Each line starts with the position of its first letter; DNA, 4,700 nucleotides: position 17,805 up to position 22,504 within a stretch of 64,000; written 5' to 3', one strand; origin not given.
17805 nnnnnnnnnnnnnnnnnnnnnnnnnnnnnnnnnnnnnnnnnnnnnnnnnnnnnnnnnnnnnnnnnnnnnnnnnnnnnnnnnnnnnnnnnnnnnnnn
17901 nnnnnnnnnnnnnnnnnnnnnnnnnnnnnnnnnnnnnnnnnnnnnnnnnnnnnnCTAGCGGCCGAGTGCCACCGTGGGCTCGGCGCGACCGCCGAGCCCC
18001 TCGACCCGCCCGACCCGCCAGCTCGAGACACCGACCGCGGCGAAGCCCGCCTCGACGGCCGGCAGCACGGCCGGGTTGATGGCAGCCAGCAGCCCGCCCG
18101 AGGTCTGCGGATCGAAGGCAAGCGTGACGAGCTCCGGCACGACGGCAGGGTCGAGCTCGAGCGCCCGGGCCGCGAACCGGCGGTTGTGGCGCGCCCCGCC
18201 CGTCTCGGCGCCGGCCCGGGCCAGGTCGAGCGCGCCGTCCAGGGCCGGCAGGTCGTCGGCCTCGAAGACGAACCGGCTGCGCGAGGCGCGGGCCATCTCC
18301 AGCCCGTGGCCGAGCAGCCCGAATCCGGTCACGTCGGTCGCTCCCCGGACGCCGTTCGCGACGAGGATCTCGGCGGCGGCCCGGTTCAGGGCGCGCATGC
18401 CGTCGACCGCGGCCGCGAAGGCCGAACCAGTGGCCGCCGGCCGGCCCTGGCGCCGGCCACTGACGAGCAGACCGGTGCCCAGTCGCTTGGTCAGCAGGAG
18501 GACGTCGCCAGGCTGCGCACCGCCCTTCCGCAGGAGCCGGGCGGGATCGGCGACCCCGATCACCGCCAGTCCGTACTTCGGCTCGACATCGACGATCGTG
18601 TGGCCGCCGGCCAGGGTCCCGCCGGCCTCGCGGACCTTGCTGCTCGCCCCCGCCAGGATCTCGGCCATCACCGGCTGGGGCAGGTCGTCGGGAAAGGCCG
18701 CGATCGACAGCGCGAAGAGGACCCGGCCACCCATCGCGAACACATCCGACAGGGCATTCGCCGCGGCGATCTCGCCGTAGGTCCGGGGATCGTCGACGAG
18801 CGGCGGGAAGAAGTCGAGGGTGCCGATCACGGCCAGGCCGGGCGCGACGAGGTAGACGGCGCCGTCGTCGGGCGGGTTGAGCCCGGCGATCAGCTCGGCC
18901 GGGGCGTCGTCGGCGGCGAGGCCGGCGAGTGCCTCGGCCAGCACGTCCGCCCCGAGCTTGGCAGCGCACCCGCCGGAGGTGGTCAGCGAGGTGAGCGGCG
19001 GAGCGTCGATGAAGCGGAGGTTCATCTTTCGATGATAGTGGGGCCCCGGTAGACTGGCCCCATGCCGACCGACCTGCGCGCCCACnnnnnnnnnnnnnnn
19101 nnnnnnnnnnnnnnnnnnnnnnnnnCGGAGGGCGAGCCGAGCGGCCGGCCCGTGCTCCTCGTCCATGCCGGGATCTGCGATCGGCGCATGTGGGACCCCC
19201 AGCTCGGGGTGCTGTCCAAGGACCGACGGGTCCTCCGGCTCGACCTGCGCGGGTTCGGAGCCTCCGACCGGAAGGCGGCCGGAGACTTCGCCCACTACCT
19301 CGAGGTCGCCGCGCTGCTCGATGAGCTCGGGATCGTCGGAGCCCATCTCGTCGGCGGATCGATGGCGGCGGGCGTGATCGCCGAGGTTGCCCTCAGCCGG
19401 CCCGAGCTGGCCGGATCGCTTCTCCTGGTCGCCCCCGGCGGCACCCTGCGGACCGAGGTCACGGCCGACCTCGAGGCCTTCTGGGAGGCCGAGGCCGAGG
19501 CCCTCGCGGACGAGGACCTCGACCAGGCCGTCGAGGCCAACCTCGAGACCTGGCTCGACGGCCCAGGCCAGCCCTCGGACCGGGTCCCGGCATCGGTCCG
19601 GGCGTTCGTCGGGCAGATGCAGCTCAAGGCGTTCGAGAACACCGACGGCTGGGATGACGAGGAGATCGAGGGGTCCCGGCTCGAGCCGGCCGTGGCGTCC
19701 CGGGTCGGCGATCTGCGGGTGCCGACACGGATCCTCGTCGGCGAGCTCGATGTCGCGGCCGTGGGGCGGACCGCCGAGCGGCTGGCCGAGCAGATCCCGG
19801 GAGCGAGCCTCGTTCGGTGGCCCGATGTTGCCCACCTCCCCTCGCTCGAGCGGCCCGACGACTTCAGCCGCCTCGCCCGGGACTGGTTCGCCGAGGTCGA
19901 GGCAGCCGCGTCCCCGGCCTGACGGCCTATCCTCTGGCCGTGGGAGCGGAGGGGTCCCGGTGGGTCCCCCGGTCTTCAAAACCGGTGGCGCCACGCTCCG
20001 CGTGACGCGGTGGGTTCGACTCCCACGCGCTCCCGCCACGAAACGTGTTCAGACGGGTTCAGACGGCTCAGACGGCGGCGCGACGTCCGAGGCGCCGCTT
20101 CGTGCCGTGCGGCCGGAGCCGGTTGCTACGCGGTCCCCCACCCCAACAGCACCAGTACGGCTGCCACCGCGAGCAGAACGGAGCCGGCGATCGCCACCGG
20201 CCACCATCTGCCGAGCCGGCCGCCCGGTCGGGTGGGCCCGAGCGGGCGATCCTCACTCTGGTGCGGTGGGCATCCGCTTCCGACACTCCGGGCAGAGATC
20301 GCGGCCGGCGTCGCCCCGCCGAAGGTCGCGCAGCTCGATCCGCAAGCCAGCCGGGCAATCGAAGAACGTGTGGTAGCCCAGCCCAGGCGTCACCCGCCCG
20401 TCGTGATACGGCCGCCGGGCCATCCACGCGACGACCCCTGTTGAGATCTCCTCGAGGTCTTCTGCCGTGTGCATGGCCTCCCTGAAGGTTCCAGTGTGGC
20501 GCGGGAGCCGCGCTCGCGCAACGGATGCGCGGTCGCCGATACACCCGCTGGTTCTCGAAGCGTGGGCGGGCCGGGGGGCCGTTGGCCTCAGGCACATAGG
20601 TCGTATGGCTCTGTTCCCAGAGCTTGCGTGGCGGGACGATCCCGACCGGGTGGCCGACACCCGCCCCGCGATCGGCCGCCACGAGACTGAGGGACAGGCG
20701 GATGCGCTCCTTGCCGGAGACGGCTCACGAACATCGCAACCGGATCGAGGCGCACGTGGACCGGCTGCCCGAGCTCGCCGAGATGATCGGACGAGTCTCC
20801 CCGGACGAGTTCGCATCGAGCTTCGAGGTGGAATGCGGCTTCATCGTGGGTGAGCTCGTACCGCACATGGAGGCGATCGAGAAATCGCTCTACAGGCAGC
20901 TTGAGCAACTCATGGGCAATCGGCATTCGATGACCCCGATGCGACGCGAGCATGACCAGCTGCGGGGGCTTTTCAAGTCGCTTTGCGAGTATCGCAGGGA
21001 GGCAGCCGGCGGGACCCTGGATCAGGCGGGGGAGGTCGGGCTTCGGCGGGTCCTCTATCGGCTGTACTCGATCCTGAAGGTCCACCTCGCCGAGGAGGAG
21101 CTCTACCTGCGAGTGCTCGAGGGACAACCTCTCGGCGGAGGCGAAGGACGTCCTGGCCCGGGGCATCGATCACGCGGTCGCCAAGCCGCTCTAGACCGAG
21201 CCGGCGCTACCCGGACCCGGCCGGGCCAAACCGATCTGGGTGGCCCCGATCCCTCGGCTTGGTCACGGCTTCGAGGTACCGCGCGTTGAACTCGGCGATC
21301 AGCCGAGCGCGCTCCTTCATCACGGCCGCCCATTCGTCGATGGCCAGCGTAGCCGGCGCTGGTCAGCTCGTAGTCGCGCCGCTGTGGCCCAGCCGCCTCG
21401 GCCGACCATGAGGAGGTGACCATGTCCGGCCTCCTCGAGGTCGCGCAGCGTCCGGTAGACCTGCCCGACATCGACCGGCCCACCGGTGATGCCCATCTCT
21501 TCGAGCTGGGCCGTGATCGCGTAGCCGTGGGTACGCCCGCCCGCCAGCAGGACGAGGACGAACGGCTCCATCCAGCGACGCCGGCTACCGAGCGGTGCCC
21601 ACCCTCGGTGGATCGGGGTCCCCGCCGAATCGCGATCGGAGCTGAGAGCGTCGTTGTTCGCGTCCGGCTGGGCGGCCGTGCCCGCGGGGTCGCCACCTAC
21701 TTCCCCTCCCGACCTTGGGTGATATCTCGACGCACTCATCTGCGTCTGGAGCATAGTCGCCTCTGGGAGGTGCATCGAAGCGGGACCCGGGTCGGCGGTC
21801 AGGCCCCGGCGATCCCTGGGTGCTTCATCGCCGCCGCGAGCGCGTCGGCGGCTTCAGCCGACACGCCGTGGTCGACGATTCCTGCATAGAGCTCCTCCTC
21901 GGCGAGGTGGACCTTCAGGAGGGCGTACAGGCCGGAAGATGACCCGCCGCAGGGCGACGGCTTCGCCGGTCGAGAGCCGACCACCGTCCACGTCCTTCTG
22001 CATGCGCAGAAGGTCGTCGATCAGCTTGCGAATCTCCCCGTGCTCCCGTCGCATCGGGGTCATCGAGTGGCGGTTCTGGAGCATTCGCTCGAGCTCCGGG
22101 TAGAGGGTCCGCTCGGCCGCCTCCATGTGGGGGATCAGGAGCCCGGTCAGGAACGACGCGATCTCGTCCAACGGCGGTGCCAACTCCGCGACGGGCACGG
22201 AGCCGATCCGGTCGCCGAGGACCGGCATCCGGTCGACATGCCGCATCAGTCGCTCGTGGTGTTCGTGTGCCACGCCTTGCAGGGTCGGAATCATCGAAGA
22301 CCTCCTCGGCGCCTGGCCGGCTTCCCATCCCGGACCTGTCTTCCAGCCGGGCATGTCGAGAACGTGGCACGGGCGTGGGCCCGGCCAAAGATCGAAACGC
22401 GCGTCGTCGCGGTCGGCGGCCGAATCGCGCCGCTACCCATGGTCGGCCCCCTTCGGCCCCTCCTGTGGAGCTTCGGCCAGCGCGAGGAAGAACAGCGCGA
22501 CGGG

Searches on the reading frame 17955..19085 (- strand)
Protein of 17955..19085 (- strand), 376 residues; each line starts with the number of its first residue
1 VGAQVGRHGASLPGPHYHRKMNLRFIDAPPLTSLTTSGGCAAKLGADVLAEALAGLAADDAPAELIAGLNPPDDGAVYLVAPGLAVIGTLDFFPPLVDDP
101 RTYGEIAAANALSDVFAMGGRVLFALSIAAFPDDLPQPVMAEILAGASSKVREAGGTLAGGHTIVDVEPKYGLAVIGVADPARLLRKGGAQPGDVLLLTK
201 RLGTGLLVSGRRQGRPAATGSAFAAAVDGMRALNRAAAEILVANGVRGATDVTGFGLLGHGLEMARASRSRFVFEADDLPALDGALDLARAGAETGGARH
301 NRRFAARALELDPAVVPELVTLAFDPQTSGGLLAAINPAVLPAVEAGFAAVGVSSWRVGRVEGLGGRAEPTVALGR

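Call 17: search_protein_families(library=pfam, proteins=[window:17955-19085:-], max_evalue=0.0001)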
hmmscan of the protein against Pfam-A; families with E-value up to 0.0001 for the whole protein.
window:17955-19085:- (376 aa): 2 families
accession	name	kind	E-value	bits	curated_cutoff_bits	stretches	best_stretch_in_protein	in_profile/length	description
PF00586.29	AIRS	-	6.3e-21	75.3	24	1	73-179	2-112/112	AIR synthase related protein, N-terminal domain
PF02769.27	AIRS_C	-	2.2e-14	54.3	23.1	1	191-363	1-147/156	AIR synthase related protein, C-terminal domain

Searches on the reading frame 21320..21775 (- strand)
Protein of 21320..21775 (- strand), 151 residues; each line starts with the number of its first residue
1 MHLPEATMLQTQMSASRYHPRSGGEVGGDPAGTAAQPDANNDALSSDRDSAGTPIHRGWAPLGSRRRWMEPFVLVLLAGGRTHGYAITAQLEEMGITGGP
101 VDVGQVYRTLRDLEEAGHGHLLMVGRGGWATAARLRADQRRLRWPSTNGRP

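Call 17: search_protein_families(library=pfam, proteins=[window:21320-21775:-], max_evalue=0.0001)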
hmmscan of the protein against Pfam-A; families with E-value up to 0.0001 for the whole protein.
window:21320-21775:- (151 aa): 1 family
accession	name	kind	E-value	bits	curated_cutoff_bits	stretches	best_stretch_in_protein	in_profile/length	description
PF03551.20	PadR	-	8.8e-06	26.1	27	1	73-117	1-45/75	Transcriptional regulator PadR-like family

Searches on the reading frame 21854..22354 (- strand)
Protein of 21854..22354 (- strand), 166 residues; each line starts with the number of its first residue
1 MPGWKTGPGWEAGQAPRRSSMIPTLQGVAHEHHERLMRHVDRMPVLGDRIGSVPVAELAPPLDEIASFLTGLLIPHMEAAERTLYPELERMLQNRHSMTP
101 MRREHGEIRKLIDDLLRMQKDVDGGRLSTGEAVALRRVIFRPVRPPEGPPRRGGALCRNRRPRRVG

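Call 17: search_protein_families(library=pfam, proteins=[window:21854-22354:-], max_evalue=0.0001)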
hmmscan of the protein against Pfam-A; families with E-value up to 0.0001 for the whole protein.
window:21854-22354:- (166 aa): 1 family
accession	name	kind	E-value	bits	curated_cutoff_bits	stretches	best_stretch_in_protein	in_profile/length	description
PF01814.28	Hemerythrin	-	8.9e-10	39.6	25.3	1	30-125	7-98/127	Hemerythrin HHE cation binding domain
